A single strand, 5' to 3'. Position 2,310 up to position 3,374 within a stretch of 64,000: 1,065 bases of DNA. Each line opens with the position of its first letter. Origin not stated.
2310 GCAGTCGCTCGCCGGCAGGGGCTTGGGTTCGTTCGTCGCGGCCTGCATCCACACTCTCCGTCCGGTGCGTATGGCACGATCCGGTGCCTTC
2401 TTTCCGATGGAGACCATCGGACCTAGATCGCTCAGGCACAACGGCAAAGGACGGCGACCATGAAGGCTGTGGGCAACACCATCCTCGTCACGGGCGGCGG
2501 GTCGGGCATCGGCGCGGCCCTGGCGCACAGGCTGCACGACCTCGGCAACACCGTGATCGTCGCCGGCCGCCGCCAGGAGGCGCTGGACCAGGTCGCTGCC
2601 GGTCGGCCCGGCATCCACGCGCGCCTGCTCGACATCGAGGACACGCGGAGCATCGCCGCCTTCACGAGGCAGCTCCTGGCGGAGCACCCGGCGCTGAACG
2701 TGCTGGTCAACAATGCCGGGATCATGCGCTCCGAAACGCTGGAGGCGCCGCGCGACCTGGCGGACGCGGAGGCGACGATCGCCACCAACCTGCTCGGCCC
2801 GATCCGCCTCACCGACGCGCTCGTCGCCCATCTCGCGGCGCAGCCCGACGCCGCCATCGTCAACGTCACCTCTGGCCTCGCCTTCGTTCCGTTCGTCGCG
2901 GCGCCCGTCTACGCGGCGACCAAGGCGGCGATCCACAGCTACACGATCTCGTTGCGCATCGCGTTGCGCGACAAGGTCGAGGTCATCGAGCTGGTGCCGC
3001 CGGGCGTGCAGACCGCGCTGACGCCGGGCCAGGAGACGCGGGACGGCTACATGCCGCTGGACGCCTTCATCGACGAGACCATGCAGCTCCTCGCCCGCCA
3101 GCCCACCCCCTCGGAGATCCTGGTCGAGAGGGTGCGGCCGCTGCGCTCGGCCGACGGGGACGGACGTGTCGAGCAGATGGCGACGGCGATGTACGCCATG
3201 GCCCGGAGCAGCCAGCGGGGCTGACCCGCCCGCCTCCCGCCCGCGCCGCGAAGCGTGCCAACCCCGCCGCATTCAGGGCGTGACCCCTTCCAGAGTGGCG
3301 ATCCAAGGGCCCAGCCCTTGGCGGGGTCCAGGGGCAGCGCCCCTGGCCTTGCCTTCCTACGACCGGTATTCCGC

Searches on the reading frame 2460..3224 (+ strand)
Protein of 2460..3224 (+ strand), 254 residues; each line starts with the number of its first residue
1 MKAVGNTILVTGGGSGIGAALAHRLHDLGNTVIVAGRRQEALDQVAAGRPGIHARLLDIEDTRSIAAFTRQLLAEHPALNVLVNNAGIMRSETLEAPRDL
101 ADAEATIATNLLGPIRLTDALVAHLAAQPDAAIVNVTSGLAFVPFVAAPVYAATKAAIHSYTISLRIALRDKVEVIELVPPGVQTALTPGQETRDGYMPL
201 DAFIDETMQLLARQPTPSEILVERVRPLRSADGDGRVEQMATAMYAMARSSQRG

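Call 10: search_protein_families(library=pfam, proteins=[window:2460-3224:+])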
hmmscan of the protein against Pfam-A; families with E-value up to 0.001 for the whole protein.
window:2460-3224:+ (254 aa): 4 families
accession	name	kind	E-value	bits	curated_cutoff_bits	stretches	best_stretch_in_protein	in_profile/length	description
PF00106.31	adh_short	-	4.4e-39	134.4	26.6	1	7-189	2-188/195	short chain dehydrogenase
PF13561.12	adh_short_C2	-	2.6e-20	73.5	27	1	15-190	6-183/236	Enoyl-(Acyl carrier protein) reductase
PF08659.16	KR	-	6.3e-08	33.2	22.6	1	7-160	2-158/180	KR domain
PF01370.27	Epimerase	-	6.5e-07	29.4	20.9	1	8-165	1-156/240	NAD dependent epimerase/dehydratase family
